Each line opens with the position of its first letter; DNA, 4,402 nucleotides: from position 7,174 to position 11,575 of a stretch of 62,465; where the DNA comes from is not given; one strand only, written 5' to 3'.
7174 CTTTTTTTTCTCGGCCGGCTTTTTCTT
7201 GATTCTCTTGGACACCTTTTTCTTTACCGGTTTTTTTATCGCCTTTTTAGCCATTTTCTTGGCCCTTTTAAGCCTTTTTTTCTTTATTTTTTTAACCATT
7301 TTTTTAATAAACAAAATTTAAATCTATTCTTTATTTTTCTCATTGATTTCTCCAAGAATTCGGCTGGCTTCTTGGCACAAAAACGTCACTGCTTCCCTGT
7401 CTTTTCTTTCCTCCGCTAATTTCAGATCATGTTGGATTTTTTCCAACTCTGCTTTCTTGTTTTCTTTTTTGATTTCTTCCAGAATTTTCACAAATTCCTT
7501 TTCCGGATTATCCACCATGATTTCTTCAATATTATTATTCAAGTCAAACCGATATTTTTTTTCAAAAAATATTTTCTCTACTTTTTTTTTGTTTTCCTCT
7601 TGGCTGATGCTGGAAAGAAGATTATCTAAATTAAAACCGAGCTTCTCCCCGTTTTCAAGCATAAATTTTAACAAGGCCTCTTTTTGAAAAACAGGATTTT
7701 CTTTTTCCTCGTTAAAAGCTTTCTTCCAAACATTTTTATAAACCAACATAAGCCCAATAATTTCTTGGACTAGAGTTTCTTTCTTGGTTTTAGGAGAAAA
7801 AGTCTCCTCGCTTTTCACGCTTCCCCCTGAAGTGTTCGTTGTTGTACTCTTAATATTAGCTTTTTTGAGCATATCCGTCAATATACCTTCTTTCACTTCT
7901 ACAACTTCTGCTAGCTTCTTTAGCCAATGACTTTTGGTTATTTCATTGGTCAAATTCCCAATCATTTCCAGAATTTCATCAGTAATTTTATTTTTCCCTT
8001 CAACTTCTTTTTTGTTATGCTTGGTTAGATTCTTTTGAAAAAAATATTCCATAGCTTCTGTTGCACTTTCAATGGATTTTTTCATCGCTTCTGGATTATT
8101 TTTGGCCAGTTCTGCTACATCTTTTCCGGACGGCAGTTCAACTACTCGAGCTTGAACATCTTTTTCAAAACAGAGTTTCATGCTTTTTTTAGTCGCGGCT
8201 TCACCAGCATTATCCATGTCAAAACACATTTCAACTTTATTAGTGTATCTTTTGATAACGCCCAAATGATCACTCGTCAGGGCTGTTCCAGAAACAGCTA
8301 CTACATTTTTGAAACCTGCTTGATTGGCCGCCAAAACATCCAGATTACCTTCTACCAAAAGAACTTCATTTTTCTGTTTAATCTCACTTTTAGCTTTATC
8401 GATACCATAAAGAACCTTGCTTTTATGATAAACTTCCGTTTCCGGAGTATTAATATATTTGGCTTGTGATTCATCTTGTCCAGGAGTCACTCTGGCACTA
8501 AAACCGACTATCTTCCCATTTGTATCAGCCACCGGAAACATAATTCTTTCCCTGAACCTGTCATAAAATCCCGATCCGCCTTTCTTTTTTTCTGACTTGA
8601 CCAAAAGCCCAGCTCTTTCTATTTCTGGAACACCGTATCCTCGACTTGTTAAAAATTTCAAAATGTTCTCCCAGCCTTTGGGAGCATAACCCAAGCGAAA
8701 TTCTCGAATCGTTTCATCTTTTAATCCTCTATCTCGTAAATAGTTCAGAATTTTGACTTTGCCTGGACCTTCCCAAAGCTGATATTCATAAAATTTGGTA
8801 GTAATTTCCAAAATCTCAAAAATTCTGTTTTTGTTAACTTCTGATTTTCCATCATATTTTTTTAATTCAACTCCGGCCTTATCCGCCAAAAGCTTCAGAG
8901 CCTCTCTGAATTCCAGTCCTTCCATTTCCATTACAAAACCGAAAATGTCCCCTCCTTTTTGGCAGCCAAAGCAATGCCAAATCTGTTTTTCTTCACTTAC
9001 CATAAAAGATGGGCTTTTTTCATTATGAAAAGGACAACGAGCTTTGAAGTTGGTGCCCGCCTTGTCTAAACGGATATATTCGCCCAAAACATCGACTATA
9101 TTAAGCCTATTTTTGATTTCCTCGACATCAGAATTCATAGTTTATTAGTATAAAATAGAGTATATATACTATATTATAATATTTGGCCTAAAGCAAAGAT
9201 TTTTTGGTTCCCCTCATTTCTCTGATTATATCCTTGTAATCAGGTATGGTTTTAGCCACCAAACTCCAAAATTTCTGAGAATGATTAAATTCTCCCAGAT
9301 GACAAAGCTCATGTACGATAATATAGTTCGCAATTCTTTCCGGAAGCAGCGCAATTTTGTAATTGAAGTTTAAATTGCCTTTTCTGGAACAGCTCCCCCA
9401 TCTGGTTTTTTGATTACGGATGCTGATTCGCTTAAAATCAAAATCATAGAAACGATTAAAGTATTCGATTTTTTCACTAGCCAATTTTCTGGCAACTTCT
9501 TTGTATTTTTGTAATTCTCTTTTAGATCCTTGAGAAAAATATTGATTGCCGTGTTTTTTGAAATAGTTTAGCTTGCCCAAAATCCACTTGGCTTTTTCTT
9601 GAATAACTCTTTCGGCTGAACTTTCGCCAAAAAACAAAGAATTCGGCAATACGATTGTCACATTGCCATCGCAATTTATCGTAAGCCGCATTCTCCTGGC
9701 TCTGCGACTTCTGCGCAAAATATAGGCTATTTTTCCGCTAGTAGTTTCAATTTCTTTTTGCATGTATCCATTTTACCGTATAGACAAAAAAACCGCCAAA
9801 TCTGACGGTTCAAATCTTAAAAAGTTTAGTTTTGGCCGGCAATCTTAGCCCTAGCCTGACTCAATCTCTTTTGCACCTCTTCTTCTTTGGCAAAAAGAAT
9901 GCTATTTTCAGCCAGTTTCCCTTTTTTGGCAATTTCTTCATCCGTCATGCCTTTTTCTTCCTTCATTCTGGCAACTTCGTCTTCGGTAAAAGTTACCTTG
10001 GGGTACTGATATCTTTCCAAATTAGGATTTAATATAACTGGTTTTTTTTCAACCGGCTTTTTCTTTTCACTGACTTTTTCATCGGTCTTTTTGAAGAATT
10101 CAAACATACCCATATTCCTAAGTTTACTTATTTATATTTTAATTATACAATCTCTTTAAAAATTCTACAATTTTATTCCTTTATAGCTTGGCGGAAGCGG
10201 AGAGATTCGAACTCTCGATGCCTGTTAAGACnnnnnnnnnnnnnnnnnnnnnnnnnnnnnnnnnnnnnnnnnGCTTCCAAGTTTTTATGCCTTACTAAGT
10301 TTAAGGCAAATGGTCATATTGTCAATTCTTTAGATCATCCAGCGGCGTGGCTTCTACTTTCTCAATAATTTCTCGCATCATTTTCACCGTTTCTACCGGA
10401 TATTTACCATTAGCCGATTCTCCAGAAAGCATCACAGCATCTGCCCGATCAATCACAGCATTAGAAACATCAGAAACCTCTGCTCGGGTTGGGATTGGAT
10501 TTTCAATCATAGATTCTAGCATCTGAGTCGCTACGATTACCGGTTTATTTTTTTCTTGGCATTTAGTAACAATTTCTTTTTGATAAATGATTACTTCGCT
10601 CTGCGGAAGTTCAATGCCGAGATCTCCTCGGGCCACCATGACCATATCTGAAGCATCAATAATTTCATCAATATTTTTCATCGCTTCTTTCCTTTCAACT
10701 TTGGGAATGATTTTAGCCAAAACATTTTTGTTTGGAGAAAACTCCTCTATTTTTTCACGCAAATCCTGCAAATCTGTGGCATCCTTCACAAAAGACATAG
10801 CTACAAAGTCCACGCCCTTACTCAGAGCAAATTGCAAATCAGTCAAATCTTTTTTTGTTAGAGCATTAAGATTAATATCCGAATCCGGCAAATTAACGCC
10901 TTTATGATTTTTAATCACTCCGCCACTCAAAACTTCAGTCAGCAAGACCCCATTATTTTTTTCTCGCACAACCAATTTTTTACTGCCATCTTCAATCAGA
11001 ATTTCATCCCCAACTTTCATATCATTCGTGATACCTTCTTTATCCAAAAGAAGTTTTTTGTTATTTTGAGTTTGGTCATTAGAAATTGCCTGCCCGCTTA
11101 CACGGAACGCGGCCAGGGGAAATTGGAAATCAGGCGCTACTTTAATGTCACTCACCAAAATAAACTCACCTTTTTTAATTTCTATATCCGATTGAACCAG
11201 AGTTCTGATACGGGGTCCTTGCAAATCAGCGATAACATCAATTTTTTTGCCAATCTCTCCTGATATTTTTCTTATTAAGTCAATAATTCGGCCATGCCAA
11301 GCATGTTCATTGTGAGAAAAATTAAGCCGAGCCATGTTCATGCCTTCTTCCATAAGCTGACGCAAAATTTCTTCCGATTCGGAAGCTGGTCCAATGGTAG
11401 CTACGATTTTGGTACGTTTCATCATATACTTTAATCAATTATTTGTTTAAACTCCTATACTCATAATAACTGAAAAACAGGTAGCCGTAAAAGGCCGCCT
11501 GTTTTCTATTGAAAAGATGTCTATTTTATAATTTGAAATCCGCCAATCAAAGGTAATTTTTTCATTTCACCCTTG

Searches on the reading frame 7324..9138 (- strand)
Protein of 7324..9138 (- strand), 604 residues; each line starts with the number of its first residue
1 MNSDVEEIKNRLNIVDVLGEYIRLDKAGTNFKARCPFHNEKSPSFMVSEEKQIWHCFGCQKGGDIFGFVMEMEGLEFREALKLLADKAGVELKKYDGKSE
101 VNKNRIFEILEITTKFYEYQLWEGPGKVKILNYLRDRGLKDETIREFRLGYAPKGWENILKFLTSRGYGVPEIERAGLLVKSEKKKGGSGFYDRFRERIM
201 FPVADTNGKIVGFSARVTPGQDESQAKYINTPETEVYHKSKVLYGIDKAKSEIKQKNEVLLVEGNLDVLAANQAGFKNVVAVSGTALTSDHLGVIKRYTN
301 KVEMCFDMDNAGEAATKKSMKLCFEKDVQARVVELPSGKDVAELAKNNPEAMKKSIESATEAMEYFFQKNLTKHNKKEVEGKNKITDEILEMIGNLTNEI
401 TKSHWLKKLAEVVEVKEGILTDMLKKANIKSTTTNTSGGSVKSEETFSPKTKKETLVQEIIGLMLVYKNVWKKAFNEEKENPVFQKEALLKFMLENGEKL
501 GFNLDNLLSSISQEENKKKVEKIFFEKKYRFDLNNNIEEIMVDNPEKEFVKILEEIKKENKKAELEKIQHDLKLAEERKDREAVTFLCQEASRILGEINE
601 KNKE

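Call 14: search_protein_families(library=pfam, proteins=[window:7324-9138:-], max_evalue=0.01)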
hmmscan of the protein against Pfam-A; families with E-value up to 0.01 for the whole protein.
window:7324-9138:- (604 aa): 8 families
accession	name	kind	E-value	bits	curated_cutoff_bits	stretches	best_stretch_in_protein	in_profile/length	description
PF08275.17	DNAG_N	-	4.4e-40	137.2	26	1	116-250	1-128/128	DNA primase catalytic core, N-terminal domain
PF01807.25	Zn_ribbon_DnaG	-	4.6e-36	123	24.9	1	3-94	4-95/98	CHC2 zinc finger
PF13155.12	Toprim_2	-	1.2e-19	70.9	22.1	1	261-344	2-87/88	Toprim-like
PF13662.12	Toprim_4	-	4.6e-17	62.5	25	1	258-333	2-84/85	Toprim domain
PF01751.28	Toprim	-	1.2e-10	41.8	23.1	1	258-326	1-87/96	Toprim domain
PF13362.12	Toprim_3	-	4e-07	30.8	27.2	1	259-345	2-89/95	Toprim domain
PF10410.14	DnaB_bind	-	0.00022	21.9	20.6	1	363-415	1-53/56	DnaB-helicase binding domain of primase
PF09781.14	NDUF_B5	-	0.0057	16.7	25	0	537-584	119-167/187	NADH:ubiquinone oxidoreductase, NDUFB5/SGDH subunit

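Call 27: find_encoding_contigs(protein=window:7324-9138:-, flank=10000, max_places=10)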
Protein window:7324-9138:- (604 aa): 6 contigs read that carry it; 5 places shown.
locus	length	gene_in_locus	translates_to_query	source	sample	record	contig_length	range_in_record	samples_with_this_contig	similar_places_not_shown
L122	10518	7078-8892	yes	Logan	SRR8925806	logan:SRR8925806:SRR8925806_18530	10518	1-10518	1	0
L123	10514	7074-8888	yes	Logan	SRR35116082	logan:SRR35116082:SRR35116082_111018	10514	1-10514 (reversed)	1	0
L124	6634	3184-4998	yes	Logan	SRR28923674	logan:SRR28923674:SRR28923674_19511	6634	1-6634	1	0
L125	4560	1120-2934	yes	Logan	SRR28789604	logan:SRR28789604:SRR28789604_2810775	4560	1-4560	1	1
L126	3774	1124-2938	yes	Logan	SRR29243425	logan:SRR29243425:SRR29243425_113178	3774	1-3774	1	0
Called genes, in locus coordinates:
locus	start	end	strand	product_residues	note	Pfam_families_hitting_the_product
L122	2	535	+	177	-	?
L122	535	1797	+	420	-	PF08245:Mur_ligase_M, PF02875:Mur_ligase_C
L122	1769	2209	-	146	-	PF02681:DUF212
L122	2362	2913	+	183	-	PF04011:LemA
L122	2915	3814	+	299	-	PF01435:Peptidase_M48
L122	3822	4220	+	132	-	-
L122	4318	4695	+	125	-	PF09685:MamF_MmsF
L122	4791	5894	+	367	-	PF00224:PK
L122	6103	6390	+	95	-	-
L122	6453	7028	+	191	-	PF01863:YgjP-like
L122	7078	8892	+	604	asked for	PF01807:Zn_ribbon_DnaG, PF08275:DNAG_N, PF01751:Toprim, PF13155:Toprim_2, PF13362:Toprim_3 (weak), PF13662:Toprim_4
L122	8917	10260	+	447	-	PF03979:Sigma70_r1_1, PF00140:Sigma70_r1_2, PF04542:Sigma70_r2, PF04539:Sigma70_r3, PF04545:Sigma70_r4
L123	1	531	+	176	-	?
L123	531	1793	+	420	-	PF08245:Mur_ligase_M, PF02875:Mur_ligase_C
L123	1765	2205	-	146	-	PF02681:DUF212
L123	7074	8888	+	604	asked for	PF01807:Zn_ribbon_DnaG, PF08275:DNAG_N, PF01751:Toprim, PF13155:Toprim_2, PF13362:Toprim_3 (weak), PF13662:Toprim_4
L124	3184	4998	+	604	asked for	PF01807:Zn_ribbon_DnaG, PF08275:DNAG_N, PF01751:Toprim, PF13155:Toprim_2, PF13362:Toprim_3 (weak), PF13662:Toprim_4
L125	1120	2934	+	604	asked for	PF01807:Zn_ribbon_DnaG, PF08275:DNAG_N, PF01751:Toprim, PF13155:Toprim_2, PF13362:Toprim_3 (weak), PF13662:Toprim_4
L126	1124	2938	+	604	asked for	PF01807:Zn_ribbon_DnaG, PF08275:DNAG_N, PF01751:Toprim, PF13155:Toprim_2, PF13362:Toprim_3 (weak), PF13662:Toprim_4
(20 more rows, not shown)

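Call 95: list_cluster_members(proteins=[P0052, P0053, window:7324-9138:-])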
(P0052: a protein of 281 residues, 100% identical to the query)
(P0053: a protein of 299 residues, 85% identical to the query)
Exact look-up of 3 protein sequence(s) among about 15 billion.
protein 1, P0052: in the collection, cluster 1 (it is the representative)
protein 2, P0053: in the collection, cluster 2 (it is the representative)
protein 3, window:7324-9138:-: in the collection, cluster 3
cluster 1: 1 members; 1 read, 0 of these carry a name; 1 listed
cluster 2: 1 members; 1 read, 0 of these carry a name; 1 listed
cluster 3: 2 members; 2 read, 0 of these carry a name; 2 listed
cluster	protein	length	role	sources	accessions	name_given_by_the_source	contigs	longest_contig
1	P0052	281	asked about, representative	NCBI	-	-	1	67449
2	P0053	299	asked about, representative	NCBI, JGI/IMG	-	-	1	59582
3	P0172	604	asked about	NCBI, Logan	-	-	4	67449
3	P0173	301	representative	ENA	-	-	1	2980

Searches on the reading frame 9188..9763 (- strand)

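Call 14: search_protein_families(library=pfam, proteins=[window:9188-9763:-], max_evalue=0.01)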
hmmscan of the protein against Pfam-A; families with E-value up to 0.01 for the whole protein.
window:9188-9763:- (191 aa): 3 families
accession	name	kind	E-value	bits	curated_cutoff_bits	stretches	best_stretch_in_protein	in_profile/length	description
PF01863.23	YgjP-like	-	2.9e-39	135.7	26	2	86-184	107-205/207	YgjP-like, metallopeptidase domain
PF08325.16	WLM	-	0.0019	18.7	26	1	148-179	86-117/190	WLM domain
PF10263.15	SprT-like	-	0.0019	18.5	25.6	1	97-157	3-73/108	SprT-like family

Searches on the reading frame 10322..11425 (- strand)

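Call 14: search_protein_families(library=pfam, proteins=[window:10322-11425:-], max_evalue=0.01)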
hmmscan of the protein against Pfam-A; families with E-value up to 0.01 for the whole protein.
window:10322-11425:- (367 aa): 2 families
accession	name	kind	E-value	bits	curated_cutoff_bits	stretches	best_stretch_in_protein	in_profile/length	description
PF00224.27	PK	-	4.8e-110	368.1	30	1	2-347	1-328/328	Pyruvate kinase, barrel domain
PF03328.21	HpcH_HpaI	-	0.0011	18.8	25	1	196-265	77-148/221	HpcH/HpaI aldolase/citrate lyase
